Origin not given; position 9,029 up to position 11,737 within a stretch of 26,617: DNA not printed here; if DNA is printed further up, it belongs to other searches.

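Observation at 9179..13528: Tro/Ytg-like metal importer operon in which both permease domains and a DtxR/MntR-type repressor are fused into one 802-aa polypeptide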

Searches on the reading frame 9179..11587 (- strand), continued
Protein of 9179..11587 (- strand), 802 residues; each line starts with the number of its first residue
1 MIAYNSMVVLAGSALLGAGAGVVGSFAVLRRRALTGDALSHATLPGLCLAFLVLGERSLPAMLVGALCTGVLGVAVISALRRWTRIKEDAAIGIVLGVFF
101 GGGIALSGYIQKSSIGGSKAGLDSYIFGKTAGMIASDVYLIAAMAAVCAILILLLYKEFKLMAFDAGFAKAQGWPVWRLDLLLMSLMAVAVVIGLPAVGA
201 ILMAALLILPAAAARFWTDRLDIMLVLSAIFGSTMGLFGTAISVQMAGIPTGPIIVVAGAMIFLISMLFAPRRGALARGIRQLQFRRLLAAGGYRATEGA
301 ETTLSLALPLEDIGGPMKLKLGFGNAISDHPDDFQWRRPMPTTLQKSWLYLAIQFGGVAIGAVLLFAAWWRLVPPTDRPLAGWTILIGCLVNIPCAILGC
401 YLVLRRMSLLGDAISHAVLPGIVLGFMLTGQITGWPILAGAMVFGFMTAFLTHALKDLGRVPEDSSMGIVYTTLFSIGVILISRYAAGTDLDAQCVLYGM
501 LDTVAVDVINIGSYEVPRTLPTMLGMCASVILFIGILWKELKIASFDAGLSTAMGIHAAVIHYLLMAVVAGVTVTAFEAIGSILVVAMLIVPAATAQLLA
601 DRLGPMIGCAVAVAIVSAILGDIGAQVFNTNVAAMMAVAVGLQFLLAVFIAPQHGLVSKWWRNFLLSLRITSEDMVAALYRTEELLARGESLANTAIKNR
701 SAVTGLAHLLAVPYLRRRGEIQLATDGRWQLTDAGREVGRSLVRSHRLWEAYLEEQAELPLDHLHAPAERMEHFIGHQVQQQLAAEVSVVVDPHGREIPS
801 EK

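Call 49: fold_search(model_id=the predicted structure, library=pdb)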
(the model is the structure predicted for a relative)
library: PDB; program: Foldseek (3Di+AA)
matches with E <= 10: 429; with E <= 0.001: 26
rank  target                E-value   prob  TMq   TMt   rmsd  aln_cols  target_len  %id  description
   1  7kyp_F                8.5e-11  1.00  0.31  0.81   4.6       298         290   31  PsaBC from Streptococcus pneumoniae in complex with Fab (released 2021-08-25)
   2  7kyp_H                9.5e-11  1.00  0.31  0.88   3.4       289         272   33  PsaBC from Streptococcus pneumoniae in complex with Fab (released 2021-08-25)
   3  7kyp_J                1.1e-10  1.00  0.32  0.88   3.3       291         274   33  PsaBC from Streptococcus pneumoniae in complex with Fab (released 2021-08-25)
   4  7kyp_N                1.5e-10  1.00  0.31  0.86   3.5       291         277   33  PsaBC from Streptococcus pneumoniae in complex with Fab (released 2021-08-25)
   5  7kyp_P                1.7e-10  1.00  0.31  0.89   1.9       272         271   35  PsaBC from Streptococcus pneumoniae in complex with Fab (released 2021-08-25)
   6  7kyp_D                1.9e-10  1.00  0.31  0.89   3.3       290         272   33  PsaBC from Streptococcus pneumoniae in complex with Fab (released 2021-08-25)
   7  7kyp_B                3.1e-10  1.00  0.32  0.88   3.4       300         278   32  PsaBC from Streptococcus pneumoniae in complex with Fab (released 2021-08-25)
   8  7kyo_C                7.9e-10  1.00  0.30  0.87   2.8       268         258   35  PsaBC from Streptococcus pneumoniae in complex with Fab (released 2021-08-25)
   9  7lb8_B                6.6e-08  1.00  0.53  0.65   6.7       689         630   16  Structure of a ferrichrome importer FhuCDB from E. coli (released 2021-11-24)
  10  2qq9                  2.4e-04  1.00  0.15  0.52   3.2       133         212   28  Crystal Structure of DtxR(D6A C102D) Complexed with Nickel(II) (released 2007-10-30)
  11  8pvt_B                3.1e-04  1.00  0.15  0.77   3.3       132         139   27  Manganese-dependent transcriptional repressor DR2539 complexed with cadmium (SAD 7 keV) (released 2024-05-08)
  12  1g3t_A                3.1e-04  1.00  0.15  0.53   3.0       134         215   28  CYS102SER DTXR (released 2001-10-25)
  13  8pvz_B                3.6e-04  1.00  0.15  0.77   3.3       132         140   27  Manganese-dependent transcriptional repressor DR2539 complexed with cadmium (released 2024-05-08)
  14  1g3y                  4.2e-04  1.00  0.15  0.52   3.2       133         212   28  ARG80ALA DTXR (released 2001-10-25)
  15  2qqb                  6.4e-04  1.00  0.14  0.50   3.3       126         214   28  Crystal Structure of DtxR(M10A C102D) Complexed with Nickel(II) (released 2007-10-30)
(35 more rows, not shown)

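Call 62: find_homologous_proteins(query=L007:2937-3614:-, max_evalue=1e-10)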
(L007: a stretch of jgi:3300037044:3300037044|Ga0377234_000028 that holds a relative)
Query L007:2937-3614:- (225 aa): 7835 proteins with E <= 1e-10 among 8000 candidates; the best 120 are listed.
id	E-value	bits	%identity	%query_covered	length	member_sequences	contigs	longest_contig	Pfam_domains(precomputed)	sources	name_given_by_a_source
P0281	2.8e-134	463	97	100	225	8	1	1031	PF02742.22,PF01325.26,PF04023.21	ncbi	-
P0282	4.3e-123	427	89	99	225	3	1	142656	PF02742.22,PF01325.26,PF04023.21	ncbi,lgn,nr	ncbi:MAG: metal-dependent transcriptional regulator [Phycisphaerae bacterium]|nr:metal-dependent tra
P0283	6.0e-121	420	87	99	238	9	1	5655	PF02742.22,PF01325.26,PF04023.21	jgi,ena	-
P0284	2.4e-120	418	86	100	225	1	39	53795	PF02742.22,PF01325.26,PF04023.21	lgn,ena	-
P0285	1.3e-118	412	85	98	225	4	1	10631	PF02742.22,PF01325.26,PF04023.21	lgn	-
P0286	4.4e-115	401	85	97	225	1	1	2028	PF02742.22,PF01325.26,PF04023.21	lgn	-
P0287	2.9e-104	365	78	97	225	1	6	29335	PF02742.22,PF04023.21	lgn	-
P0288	9.3e-104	364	77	99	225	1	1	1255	PF02742.22,PF04023.21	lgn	-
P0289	2.8e-99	349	75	98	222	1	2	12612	PF02742.22,PF01325.26,PF04023.21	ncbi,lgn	ncbi:MAG: iron dependent repressor, metal binding and dimerization domain protein [Phycisphaerales b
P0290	1.3e-95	337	73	97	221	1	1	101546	PF02742.22,PF04023.21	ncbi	-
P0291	3.4e-95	336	71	97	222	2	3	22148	PF02742.22,PF01325.26,PF04023.21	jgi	jgi:DtxR family Mn-dependent transcriptional regulator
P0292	3.5e-95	336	73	97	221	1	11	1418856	PF02742.22,PF04023.21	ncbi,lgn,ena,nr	ncbi:MAG: metal-dependent transcriptional regulator [Phycisphaerales bacterium]|nr:metal-dependent t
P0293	8.7e-95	334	72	97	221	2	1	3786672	PF02742.22,PF04023.21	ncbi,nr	ncbi:MAG: metal-dependent transcriptional regulator [Phycisphaeraceae bacterium]|nr:metal-dependent 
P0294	1.1e-94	334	72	97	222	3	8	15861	PF02742.22,PF01325.26,PF04023.21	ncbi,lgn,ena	-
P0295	3.8e-94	332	72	97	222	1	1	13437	PF02742.22,PF01325.26,PF04023.21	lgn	-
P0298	7.6e-94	331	73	97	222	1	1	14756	PF02742.22,PF01325.26,PF04023.21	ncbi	-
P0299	1.3e-93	331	71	97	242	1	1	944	PF02742.22,PF01325.26,PF04023.21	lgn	-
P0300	1.6e-93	330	71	97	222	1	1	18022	PF02742.22,PF01325.26,PF04023.21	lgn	-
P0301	2.1e-93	330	71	97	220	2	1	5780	PF02742.22,PF01325.26,PF04023.21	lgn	-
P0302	4.0e-93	329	70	97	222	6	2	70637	PF02742.22,PF01325.26,PF04023.21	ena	-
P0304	9.5e-93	328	72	97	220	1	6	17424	PF02742.22,PF01325.26,PF04023.21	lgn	-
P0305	1.6e-92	327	69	98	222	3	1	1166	PF02742.22,PF01325.26,PF04023.21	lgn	-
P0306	3.3e-92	326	68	97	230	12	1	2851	PF02742.22,PF01325.26,PF04023.21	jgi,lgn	jgi:DtxR family Mn-dependent transcriptional regulator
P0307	3.6e-92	326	72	97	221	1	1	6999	PF02742.22,PF01325.26,PF04023.21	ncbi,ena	-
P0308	4.9e-92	326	68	100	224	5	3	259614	PF02742.22,PF01325.26,PF04023.21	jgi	jgi:DtxR family Mn-dependent transcriptional regulator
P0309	1.0e-91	324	68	98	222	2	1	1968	PF02742.22,PF01325.26,PF04023.21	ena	-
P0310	1.6e-91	324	69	96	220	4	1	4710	PF02742.22,PF01325.26,PF04023.21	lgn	-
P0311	1.6e-91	324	68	97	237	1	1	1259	PF02742.22,PF01325.26,PF04023.21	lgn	-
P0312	1.8e-91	324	69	97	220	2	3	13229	PF02742.22,PF01325.26,PF04023.21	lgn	-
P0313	2.5e-91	323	68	98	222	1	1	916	PF02742.22,PF01325.26,PF04023.21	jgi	jgi:DtxR family Mn-dependent transcriptional regulator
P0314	3.1e-91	323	70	97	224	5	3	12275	PF02742.22,PF01325.26,PF04023.21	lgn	-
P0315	3.4e-91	323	69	96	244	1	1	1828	PF02742.22,PF01325.26,PF04023.21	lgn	-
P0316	8.8e-91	321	68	97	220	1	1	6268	PF02742.22,PF01325.26,PF04023.21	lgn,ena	-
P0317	1.2e-90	321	68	97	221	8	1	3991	PF02742.22,PF01325.26,PF04023.21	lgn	-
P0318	1.6e-90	321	68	97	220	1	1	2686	PF02742.22,PF01325.26,PF04023.21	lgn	-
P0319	2.0e-90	320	68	99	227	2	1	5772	PF02742.22,PF01325.26,PF04023.21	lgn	-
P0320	2.8e-90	320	68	97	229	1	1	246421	PF02742.22,PF01325.26,PF04023.21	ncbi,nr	ncbi:MAG: metal-dependent transcriptional regulator [Phycisphaeraceae bacterium]|nr:metal-dependent 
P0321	4.3e-90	319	69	96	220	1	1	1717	PF02742.22,PF01325.26,PF04023.21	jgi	jgi:DtxR family Mn-dependent transcriptional regulator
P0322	1.1e-89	318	68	97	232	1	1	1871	PF02742.22,PF01325.26,PF04023.21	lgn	-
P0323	1.7e-89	317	67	98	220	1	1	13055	PF02742.22,PF01325.26,PF04023.21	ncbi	-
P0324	1.8e-89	317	69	100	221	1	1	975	PF02742.22,PF01325.26,PF04023.21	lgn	-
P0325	2.3e-89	317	67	97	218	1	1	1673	PF02742.22,PF01325.26,PF04023.21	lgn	-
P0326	4.8e-89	316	69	97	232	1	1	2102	PF02742.22,PF01325.26,PF04023.21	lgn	-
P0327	4.8e-89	316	67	97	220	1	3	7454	PF02742.22,PF01325.26,PF04023.21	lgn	-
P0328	5.0e-89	316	65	99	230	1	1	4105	PF02742.22,PF01325.26,PF04023.21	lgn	-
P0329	5.1e-89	316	66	100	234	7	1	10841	PF02742.22,PF01325.26,PF04023.21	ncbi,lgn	-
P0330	5.3e-89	316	67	96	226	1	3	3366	PF02742.22,PF01325.26,PF04023.21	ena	-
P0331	6.3e-89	315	69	97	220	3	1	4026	PF02742.22,PF01325.26,PF04023.21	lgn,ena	-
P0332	7.1e-89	315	68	98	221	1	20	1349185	PF02742.22,PF01325.26,PF04023.21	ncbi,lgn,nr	ncbi:MAG: metal-dependent transcriptional regulator [Planctomycetes bacterium]|nr:metal-dependent tr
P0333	9.8e-89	315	67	97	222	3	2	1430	PF02742.22,PF01325.26,PF04023.21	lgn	-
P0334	1.5e-88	314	66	97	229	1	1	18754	PF02742.22,PF01325.26,PF04023.21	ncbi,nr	ncbi:MAG: metal-dependent transcriptional regulator [Phycisphaerales bacterium]|nr:metal-dependent t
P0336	3.2e-88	313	69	97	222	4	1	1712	PF02742.22,PF01325.26,PF04023.21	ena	-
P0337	3.4e-88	313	68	97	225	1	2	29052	PF02742.22,PF01325.26,PF04023.21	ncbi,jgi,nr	ncbi:MAG: metal-dependent transcriptional regulator [Phycisphaerales bacterium]|nr:MAG: metal-depend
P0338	4.4e-88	313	68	97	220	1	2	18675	PF02742.22,PF01325.26,PF04023.21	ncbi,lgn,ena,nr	ncbi:MAG: metal-dependent transcriptional regulator [Phycisphaerae bacterium]|nr:metal-dependent tra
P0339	4.6e-88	313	67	99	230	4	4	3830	PF02742.22,PF01325.26,PF04023.21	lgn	-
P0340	7.0e-88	312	67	97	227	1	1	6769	PF02742.22,PF01325.26,PF04023.21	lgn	-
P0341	7.9e-88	312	67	97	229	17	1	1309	PF02742.22,PF01325.26,PF04023.21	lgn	-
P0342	8.8e-88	312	67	97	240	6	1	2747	PF02742.22,PF01325.26,PF04023.21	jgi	-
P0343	1.3e-87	311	67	97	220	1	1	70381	PF02742.22,PF01325.26,PF04023.21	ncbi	-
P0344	2.2e-87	310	68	97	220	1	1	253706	PF02742.22,PF01325.26,PF04023.21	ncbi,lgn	ncbi:metal-dependent transcriptional regulator [soil metagenome]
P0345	2.3e-87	310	65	97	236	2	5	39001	PF02742.22,PF01325.26,PF04023.21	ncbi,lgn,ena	-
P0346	4.3e-87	309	66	97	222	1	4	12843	PF02742.22,PF01325.26,PF04023.21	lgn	-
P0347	4.6e-87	309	64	97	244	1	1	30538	PF02742.22,PF01325.26,PF04023.21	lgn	-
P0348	7.7e-87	309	65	96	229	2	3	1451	PF02742.22,PF01325.26,PF04023.21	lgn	-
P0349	8.2e-87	308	68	97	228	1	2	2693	PF02742.22,PF01325.26,PF04023.21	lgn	-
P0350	8.3e-87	308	67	96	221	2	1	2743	PF02742.22,PF01325.26,PF04023.21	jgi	jgi:DtxR family Mn-dependent transcriptional regulator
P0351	8.7e-87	308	66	96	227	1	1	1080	PF02742.22,PF01325.26,PF04023.21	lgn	-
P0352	1.2e-86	308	68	88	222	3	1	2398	PF02742.22,PF01325.26,PF04023.21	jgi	-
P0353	1.2e-86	308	67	98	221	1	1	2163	PF02742.22,PF01325.26,PF04023.21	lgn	-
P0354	1.2e-86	308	65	97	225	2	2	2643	PF02742.22,PF01325.26,PF04023.21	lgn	-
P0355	5.0e-86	306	65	98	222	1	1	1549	PF02742.22,PF01325.26,PF04023.21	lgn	-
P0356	6.7e-86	305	64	97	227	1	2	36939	PF02742.22,PF01325.26,PF04023.21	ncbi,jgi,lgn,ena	jgi:DtxR family Mn-dependent transcriptional regulator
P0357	9.2e-86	305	67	97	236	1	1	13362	PF02742.22,PF01325.26,PF04023.21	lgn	-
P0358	2.4e-85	304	64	97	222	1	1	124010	PF02742.22,PF01325.26,PF04023.21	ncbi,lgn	ncbi:MAG: metal-dependent transcriptional regulator [Phycisphaerales bacterium]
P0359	2.6e-85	304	67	97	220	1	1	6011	PF02742.22,PF01325.26,PF04023.21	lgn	-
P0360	3.3e-85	303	66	97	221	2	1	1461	PF02742.22,PF01325.26,PF04023.21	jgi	jgi:DtxR family transcriptional regulator, Mn-dependent transcriptional regulator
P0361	3.7e-85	303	67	97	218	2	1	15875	PF02742.22,PF01325.26,PF04023.21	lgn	-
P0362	6.5e-85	302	66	97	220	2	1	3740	PF02742.22,PF01325.26,PF04023.21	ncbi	-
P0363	7.4e-85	302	65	97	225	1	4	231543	PF02742.22,PF01325.26,PF04023.21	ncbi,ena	-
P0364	4.5e-84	299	67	96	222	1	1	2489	PF02742.22,PF01325.26,PF04023.21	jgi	jgi:DtxR family Mn-dependent transcriptional regulator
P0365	5.2e-84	299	62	99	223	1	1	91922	PF02742.22,PF01325.26,PF04023.21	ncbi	-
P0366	5.4e-84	299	63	96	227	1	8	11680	PF02742.22,PF01325.26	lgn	-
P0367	6.9e-84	299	67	97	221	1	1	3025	PF02742.22,PF01325.26,PF04023.21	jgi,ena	-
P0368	8.6e-84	299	67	97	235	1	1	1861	PF02742.22,PF01325.26,PF04023.21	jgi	jgi:DtxR family Mn-dependent transcriptional regulator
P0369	9.4e-84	298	65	98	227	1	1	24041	PF02742.22,PF01325.26,PF04023.21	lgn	-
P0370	9.5e-84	298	67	88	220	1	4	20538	PF02742.22,PF01325.26,PF04023.21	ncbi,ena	-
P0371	1.6e-83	298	62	100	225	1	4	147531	PF02742.22,PF01325.26,PF04023.21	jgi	jgi:DtxR family Mn-dependent transcriptional regulator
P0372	2.5e-83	297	66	88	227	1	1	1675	PF02742.22,PF01325.26,PF04023.21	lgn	-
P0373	5.7e-83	296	64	97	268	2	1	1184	PF02742.22,PF01325.26,PF04023.21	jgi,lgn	jgi:DtxR family Mn-dependent transcriptional regulator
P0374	1.3e-82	295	63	97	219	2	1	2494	PF02742.22,PF01325.26,PF04023.21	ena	-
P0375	1.6e-82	294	62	99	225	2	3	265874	PF02742.22,PF01325.26,PF04023.21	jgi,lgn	jgi:DtxR family Mn-dependent transcriptional regulator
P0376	1.7e-82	294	66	96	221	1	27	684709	PF02742.22,PF01325.26,PF04023.21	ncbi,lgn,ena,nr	ncbi:MAG: metal-dependent transcriptional regulator [Candidatus Latescibacteria bacterium]|nr:metal-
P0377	2.0e-82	294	66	96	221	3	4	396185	PF02742.22,PF01325.26,PF04023.21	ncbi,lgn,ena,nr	ncbi:MAG: metal-dependent transcriptional regulator [Candidatus Krumholzibacteriia bacterium]|nr:met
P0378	2.4e-82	294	65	97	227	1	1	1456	PF02742.22,PF01325.26,PF04023.21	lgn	-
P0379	2.5e-82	294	65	97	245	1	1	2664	PF02742.22,PF01325.26,PF04023.21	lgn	-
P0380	3.2e-82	293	65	95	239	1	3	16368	PF02742.22,PF01325.26,PF04023.21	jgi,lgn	-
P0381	3.5e-82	293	63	97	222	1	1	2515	PF02742.22,PF01325.26,PF04023.21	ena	-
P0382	4.0e-82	293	63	95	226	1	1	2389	PF02742.22,PF01325.26,PF04023.21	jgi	jgi:DtxR family Mn-dependent transcriptional regulator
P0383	6.0e-82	293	63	96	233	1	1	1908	PF02742.22,PF01325.26,PF04023.21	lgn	-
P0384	1.2e-81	292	61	99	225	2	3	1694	PF02742.22,PF01325.26,PF04023.21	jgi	jgi:DtxR family transcriptional regulator, Mn-dependent transcriptional regulator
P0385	1.3e-81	291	61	96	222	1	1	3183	PF02742.22,PF01325.26,PF04023.21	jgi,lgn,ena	-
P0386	2.6e-81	290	63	97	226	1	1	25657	PF02742.22,PF01325.26,PF04023.21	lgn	-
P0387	3.2e-81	290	61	97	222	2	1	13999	PF02742.22,PF01325.26,PF04023.21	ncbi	-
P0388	4.1e-81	290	61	96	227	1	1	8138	PF02742.22,PF01325.26,PF04023.21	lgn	-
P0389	4.3e-81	290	62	97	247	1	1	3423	PF02742.22,PF01325.26,PF04023.21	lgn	-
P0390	7.2e-81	289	65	89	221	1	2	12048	PF02742.22,PF01325.26,PF04023.21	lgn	-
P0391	8.6e-81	289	64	97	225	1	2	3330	PF02742.22,PF01325.26,PF04023.21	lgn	-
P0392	1.3e-80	288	61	100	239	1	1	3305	PF02742.22,PF01325.26,PF04023.21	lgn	-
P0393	4.7e-80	286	61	97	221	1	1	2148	PF02742.22,PF01325.26,PF04023.21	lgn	-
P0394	5.4e-80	286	62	97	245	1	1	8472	PF02742.22,PF01325.26,PF04023.21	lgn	-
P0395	1.4e-79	285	62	97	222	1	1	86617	PF02742.22,PF01325.26,PF04023.21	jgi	jgi:DtxR family Mn-dependent transcriptional regulator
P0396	2.2e-79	284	63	97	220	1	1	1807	PF02742.22,PF01325.26,PF04023.21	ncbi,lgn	-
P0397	2.3e-79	284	59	97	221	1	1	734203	PF02742.22,PF01325.26,PF04023.21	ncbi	-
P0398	2.5e-79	284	63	97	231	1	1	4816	PF02742.22,PF01325.26,PF04023.21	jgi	jgi:DtxR family Mn-dependent transcriptional regulator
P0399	3.0e-79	284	60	97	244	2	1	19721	PF02742.22,PF01325.26,PF04023.21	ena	-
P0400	9.9e-79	282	61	98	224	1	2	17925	PF02742.22,PF01325.26,PF04023.21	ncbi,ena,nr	ncbi:MAG TPA: metal-dependent transcriptional regulator [Phycisphaerales bacterium]|nr:metal-depende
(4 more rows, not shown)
